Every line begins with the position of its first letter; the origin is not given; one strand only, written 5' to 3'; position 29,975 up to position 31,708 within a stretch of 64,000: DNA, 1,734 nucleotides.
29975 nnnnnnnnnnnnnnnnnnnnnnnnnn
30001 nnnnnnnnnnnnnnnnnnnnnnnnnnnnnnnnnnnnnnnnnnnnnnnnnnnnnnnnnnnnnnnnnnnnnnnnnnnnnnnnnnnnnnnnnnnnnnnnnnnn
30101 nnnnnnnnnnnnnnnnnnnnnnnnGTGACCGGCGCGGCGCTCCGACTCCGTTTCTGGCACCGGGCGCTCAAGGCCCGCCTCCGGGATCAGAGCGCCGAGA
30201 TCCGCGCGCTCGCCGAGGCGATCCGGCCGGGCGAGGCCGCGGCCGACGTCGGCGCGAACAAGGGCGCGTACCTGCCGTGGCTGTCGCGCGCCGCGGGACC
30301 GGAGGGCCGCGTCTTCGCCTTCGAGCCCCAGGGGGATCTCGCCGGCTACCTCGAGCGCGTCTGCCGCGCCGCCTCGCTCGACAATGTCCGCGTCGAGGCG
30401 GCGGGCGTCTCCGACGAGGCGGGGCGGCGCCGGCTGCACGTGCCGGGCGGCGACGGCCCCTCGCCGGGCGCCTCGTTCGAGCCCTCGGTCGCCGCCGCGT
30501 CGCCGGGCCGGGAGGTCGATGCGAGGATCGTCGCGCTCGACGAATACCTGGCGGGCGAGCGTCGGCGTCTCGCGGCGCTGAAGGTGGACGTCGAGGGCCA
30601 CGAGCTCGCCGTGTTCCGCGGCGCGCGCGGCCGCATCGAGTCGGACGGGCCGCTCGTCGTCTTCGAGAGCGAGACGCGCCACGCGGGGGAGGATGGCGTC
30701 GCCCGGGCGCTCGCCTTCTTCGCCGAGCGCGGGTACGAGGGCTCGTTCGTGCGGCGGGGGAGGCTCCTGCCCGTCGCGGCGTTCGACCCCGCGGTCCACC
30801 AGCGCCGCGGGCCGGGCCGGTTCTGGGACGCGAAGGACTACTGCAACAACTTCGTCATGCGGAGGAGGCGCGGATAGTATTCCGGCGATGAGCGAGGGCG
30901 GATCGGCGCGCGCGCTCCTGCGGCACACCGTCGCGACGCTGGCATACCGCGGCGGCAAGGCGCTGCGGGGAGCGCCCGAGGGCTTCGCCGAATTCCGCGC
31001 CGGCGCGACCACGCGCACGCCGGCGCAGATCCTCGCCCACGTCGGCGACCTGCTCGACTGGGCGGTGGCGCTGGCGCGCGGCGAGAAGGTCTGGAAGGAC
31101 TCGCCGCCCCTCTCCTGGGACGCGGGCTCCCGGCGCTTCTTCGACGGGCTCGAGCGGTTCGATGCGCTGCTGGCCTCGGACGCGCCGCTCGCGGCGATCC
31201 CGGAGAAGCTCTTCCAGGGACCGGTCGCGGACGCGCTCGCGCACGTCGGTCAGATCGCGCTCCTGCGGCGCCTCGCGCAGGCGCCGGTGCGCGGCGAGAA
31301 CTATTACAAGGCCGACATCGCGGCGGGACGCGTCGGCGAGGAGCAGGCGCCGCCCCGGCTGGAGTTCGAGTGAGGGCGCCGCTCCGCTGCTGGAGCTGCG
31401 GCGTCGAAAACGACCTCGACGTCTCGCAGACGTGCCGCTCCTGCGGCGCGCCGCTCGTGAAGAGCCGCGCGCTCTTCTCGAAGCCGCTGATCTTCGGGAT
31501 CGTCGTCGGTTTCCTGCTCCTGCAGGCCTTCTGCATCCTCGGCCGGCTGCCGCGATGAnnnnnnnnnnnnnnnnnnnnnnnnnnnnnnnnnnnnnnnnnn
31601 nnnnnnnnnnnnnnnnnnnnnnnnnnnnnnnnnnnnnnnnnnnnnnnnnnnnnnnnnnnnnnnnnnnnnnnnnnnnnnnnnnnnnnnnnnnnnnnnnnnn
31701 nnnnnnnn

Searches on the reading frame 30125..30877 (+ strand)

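Call 4: search_protein_families(library=pfam, proteins=[window:30125-30877:+], max_evalue=0.01)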
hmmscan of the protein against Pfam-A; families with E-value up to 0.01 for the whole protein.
window:30125-30877:+ (250 aa): 1 family
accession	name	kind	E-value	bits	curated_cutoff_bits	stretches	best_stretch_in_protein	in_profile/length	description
PF05050.19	Methyltransf_21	-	1.9e-18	67.6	22.7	1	41-205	1-172/173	Methyltransferase FkbM domain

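Call 20: search_protein_families(library=ncbifam, proteins=[window:30125-30877:+], max_evalue=0.001)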
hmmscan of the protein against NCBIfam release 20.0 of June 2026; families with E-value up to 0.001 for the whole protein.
window:30125-30877:+ (250 aa): 1 family
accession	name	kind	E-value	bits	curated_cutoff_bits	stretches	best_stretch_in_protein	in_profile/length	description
TIGR01444.1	fkbM_fam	subfamily_domain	4.2e-24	85.6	37.7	1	40-181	3-141/143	FkbM family methyltransferase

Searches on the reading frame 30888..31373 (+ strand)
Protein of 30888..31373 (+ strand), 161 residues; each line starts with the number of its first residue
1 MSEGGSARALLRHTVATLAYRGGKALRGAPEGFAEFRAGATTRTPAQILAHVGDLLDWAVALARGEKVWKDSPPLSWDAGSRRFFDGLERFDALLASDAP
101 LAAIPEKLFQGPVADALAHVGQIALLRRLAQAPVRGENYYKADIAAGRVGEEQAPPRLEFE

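Call 4: search_protein_families(library=pfam, proteins=[window:30888-31373:+], max_evalue=0.01)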
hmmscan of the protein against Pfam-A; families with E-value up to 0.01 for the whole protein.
window:30888-31373:+ (161 aa): 0 families

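Call 20: search_protein_families(library=ncbifam, proteins=[window:30888-31373:+], max_evalue=0.001)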
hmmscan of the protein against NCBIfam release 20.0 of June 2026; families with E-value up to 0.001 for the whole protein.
window:30888-31373:+ (161 aa): 0 families

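Call 29: search_protein_families(library=pfam, proteins=[window:30888-31373:+], max_evalue=10)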
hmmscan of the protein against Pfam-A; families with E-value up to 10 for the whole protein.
window:30888-31373:+ (161 aa): 1 family
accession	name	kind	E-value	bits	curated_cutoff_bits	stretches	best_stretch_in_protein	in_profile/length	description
PF12867.12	DinB_2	-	0.018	15.9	24.8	1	25-113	12-110/128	DinB superfamily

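Call 30: search_solved_structures(query=window:30888-31373:+, max_evalue=10)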
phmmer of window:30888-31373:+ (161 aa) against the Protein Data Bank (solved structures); distinct sequences matched with E-value up to 10: 2.
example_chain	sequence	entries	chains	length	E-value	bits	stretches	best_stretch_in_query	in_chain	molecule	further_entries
9zs2_E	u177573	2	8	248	0.043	17.4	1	4-51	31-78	CRISPR system Cms endoribonuclease Csm3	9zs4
6r7g_A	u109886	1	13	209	0.9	13.1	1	70-148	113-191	Coat protein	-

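Call 41: find_homologous_proteins(query=window:30888-31373:+, max_evalue=0.00001)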
Query window:30888-31373:+ (161 aa): 8000 proteins with E <= 0.00001 among 8000 candidates; the best 120 are listed.
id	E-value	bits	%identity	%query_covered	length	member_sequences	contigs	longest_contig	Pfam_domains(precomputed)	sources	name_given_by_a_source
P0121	2.6e-90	319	90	100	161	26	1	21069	-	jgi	jgi:hypothetical protein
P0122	1.1e-88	313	89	100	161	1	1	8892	-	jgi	jgi:hypothetical protein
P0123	2.0e-88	313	89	100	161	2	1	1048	-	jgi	jgi:hypothetical protein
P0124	9.2e-86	304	87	100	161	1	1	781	-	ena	-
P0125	1.7e-85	303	86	100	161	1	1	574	-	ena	-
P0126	9.1e-85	301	85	100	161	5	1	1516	-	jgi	jgi:hypothetical protein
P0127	1.6e-84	300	84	100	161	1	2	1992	-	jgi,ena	-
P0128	2.1e-84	300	85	100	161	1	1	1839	-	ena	-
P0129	1.7e-83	297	85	100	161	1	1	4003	-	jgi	jgi:hypothetical protein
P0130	3.5e-83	296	84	100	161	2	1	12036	-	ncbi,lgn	ncbi:MAG: hypothetical protein ACM3NW_05240 [Syntrophomonadaceae bacterium]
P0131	2.0e-82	293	84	100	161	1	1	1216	-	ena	-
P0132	1.7e-74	267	78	97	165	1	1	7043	-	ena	-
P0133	1.4e-72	261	76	96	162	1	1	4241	-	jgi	jgi:hypothetical protein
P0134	1.6e-72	261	75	100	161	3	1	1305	-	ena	-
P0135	1.7e-72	261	77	96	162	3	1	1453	-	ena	-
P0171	9.3e-69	249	70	99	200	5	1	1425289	-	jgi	jgi:hypothetical protein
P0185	5.4e-68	246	68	99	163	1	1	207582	-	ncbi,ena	-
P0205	1.3e-67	245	71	95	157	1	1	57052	-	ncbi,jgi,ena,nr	ncbi:MAG TPA: hypothetical protein VFA27_12545 [Vicinamibacterales bacterium]|nr:hypothetical protei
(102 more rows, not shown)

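Call 42: find_encoding_contigs(protein=P0205, flank=6000, max_places=2)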
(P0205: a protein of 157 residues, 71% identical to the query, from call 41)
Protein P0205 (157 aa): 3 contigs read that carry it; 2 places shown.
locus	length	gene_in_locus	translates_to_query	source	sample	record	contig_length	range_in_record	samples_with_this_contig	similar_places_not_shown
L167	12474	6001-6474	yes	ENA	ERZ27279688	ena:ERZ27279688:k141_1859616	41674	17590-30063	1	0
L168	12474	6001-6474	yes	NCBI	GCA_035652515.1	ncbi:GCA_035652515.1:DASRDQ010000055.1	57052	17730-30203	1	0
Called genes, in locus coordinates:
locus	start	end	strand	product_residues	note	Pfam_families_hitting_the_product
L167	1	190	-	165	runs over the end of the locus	PF18186:SLATT_4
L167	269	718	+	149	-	-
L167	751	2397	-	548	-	PF01523:PmbA_TldD_1st (faint), PF19290:PmbA_TldD_2nd (weak), PF19289:PmbA_TldD_3rd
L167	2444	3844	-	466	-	-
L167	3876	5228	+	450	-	PF09852:DUF2079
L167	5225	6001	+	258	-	PF02274:ADI (weak)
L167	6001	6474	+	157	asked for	-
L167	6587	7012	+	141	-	PF12844:HTH_19 (weak), PF13560:HTH_31 (weak), PF13413:HTH_25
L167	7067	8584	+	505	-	PF04675:DNA_ligase_A_N, PF01068:DNA_ligase_A_M, PF04679:DNA_ligase_A_C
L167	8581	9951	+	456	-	PF00324:AA_permease, PF13520:AA_permease_2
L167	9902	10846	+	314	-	PF04909:Amidohydro_2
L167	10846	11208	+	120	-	PF07883:Cupin_2 (weak)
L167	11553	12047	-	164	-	PF01161:PBP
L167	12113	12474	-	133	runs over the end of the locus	PF01814:Hemerythrin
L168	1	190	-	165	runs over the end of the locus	PF18186:SLATT_4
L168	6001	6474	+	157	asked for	-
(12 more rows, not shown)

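Call 43: find_encoding_contigs(protein=P0185, flank=6000, max_places=2)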
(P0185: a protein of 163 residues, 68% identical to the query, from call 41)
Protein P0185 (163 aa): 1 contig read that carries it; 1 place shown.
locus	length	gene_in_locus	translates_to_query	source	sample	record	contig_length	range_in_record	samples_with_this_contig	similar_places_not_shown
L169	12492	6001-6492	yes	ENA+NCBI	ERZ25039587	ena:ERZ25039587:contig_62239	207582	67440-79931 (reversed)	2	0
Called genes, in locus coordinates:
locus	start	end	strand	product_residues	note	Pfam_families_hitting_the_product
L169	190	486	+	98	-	-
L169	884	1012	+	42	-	-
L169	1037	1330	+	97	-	PF03699:UPF0182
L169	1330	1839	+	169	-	PF03699:UPF0182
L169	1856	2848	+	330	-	PF03699:UPF0182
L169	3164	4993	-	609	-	PF16930:Porin_5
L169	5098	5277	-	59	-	PF10055:DUF2292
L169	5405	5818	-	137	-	PF02082:Rrf2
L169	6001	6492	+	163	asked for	-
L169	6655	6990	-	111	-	PF07238:PilZ (weak)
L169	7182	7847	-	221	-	PF00072:Response_reg, PF00196:GerE, PF04545:Sigma70_r4 (faint), PF08281:Sigma70_r4_2 (weak)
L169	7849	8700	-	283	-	PF07730:HisKA_3, PF02518:HATPase_c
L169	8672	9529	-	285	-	-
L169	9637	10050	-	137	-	-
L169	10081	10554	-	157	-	-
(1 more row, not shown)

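Call 44: find_encoding_contigs(protein=P0171, flank=6000, max_places=2)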
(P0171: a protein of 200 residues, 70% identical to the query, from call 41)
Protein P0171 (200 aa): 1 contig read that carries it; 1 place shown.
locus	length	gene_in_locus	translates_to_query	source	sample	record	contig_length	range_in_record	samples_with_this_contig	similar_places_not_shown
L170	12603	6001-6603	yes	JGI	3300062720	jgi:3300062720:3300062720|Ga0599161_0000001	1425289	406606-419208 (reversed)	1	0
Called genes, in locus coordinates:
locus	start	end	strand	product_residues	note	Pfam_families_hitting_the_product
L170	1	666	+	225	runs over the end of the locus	PF00027:cNMP_binding, PF13545:HTH_Crp_2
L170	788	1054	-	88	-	PF02148:zf-UBP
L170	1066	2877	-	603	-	PF00027:cNMP_binding, PF01266:DAO (weak), PF01946:Thi4 (weak), PF07992:Pyr_redox_2, PF12831:FAD_oxidored (weak), PF13450:NAD_binding_8 (weak), PF13738:Pyr_redox_3, PF00070:Pyr_redox, +3 more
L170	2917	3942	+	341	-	-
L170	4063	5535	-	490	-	PF00034:Cytochrom_C (faint), PF13442:Cytochrome_CBB3 (faint), PF06537:DHOR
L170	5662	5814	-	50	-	-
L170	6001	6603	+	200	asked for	-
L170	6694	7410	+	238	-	PF00106:adh_short, PF01370:Epimerase (weak), PF08659:KR (weak), PF23441:SDR (weak), PF13460:NAD_binding_10 (weak), PF13561:adh_short_C2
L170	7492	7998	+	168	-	PF14588:YjgF_endoribonc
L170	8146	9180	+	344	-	PF08240:ADH_N, PF00107:ADH_zinc_N, PF13602:ADH_zinc_N_2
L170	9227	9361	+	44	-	-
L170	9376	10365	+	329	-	PF12146:Hydrolase_4 (weak), PF00561:Abhydrolase_1, PF12697:Abhydrolase_6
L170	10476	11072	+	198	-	PF00578:AhpC-TSA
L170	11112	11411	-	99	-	-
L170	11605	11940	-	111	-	PF07238:PilZ (weak)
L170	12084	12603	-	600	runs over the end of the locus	PF00654:Voltage_CLC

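Call 49: predict_structure(alignment_id=A2)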
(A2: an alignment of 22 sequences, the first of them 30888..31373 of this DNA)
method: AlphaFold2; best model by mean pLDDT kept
length: 161 residues; sequences in the alignment: 22
mean_pLDDT: 87.5   pTM: 0.83
mean pLDDT of the five models: 87.5, 85.3, 84.9, 84.2, 82.3
residues with pLDDT >= 90: 120; 70-90: 16; 50-70: 19; < 50: 6
segments of 3 or more residues with pLDDT < 50: 158-161
pLDDT, mean of each block of 10 residues (from residue 1): 73 93 90 94 96 97 94 95 95 93 94 97 94 71 70 56 38
secondary structure, 60 per line:
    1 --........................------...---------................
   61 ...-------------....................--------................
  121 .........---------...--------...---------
elements in order: H3-26 H45-63 H77-96 H105-129

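Call 51: fold_search(model_id=the predicted structure, library=pdb)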
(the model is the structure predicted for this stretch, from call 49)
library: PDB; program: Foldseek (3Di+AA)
matches with E <= 10: 113; with E <= 0.001: 0
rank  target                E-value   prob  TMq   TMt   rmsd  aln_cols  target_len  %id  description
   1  8f5v_A                6.3e-03  1.00  0.65  0.62   4.0       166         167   19  Crystal structure of Mycobacterium tuberculosis Mycothiol S-transferase enzyme in complex with mycothiol and Zn2+ (released 2023-04-05)
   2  8fx9                  1.7e-02  1.00  0.63  0.60   4.5       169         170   20  Crystal strucutre of Mycobacterium tuberculosis Mycothiol-S-transferase enzyme (released 2023-04-05)
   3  6iz2_B                6.5e-02  1.00  0.63  0.70   4.5       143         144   12  Crystal structure of DinB/YfiT protein DR0053 from D. radiodurans R1 (released 2019-05-15)
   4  6iz2_A                7.1e-02  1.00  0.63  0.69   4.5       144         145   14  Crystal structure of DinB/YfiT protein DR0053 from D. radiodurans R1 (released 2019-05-15)
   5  2f22_A                7.1e-02  1.00  0.49  0.55   5.0       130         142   14  CRYSTAL STRUCTURE OF A PUTATIVE DNA DAMAGE-INDUCABLE (DINB) PROTEIN (BH3987) FROM BACILLUS HALODURANS AT 1.42 A RESOLU (released 2005-12-20)
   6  4n6c_A                7.1e-02  0.90  0.38  0.35  10.1       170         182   16  Crystal Structure of the B1RZQ2 protein from Streptococcus pneumoniae. Northeast Structural Genomics Consortium (NESG) (released 2013-10-30)
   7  2qe9_A                8.3e-02  0.97  0.48  0.47   7.8       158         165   13  Crystal structure of a putative metal-dependent hydrolase (yiza, bsu10800) from bacillus subtilis at 1.90 A resolution (released 2007-07-10)
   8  4n6c_B                8.7e-02  0.99  0.48  0.44   6.9       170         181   14  Crystal Structure of the B1RZQ2 protein from Streptococcus pneumoniae. Northeast Structural Genomics Consortium (NESG) (released 2013-10-30)
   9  2p1a_B                1.2e-01  1.00  0.59  0.62   4.1       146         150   13  Crystal structure of a putative metal-binding protein (bce_2162) from bacillus cereus atcc 10987 at 2.10 A resolution (released 2007-03-20)
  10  2f22_B                1.2e-01  1.00  0.56  0.61   5.1       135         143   12  CRYSTAL STRUCTURE OF A PUTATIVE DNA DAMAGE-INDUCABLE (DINB) PROTEIN (BH3987) FROM BACILLUS HALODURANS AT 1.42 A RESOLU (released 2005-12-20)
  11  2oqm_C                1.3e-01  0.99  0.58  0.53   6.8       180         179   15  Crystal structure of a dinb family member protein (sden_0562) from shewanella denitrificans at 1.83 A resolution (released 2007-02-13)
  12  2oqm_A                1.4e-01  0.99  0.61  0.56   6.2       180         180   15  Crystal structure of a dinb family member protein (sden_0562) from shewanella denitrificans at 1.83 A resolution (released 2007-02-13)
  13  5com_A                1.5e-01  1.00  0.56  0.53   6.4       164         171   14  Crystal structure of Uncharacterized Protein Q187F5 from Clostridium difficile 630 (released 2016-02-03)
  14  2oqm_B                1.6e-01  0.98  0.56  0.52   7.0       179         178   16  Crystal structure of a dinb family member protein (sden_0562) from shewanella denitrificans at 1.83 A resolution (released 2007-02-13)
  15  5cog_B                1.7e-01  0.99  0.52  0.49   7.0       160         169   14  Crystal structure of Yeast IRC4 (released 2016-02-03)
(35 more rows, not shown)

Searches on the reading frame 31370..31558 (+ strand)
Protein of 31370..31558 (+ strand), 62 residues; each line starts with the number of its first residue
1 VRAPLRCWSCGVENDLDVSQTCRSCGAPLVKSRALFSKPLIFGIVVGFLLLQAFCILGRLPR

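Call 4: search_protein_families(library=pfam, proteins=[window:31370-31558:+], max_evalue=0.01)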
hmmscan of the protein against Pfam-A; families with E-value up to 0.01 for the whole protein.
window:31370-31558:+ (62 aa): 3 families
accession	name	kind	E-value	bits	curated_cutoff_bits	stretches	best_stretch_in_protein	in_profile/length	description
PF13240.11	Zn_Ribbon_1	-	2e-05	24.7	25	1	7-29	2-23/23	zinc-ribbon domain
PF06170.17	DUF983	-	0.004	17.9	22.6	1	16-56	5-45/85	Protein of unknown function (DUF983)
PF13248.11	Zn_ribbon_3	-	0.0078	16.1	27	0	6-29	4-26/26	zinc-ribbon domain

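Call 20: search_protein_families(library=ncbifam, proteins=[window:31370-31558:+], max_evalue=0.001)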
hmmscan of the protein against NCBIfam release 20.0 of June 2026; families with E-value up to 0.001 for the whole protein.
window:31370-31558:+ (62 aa): 0 families
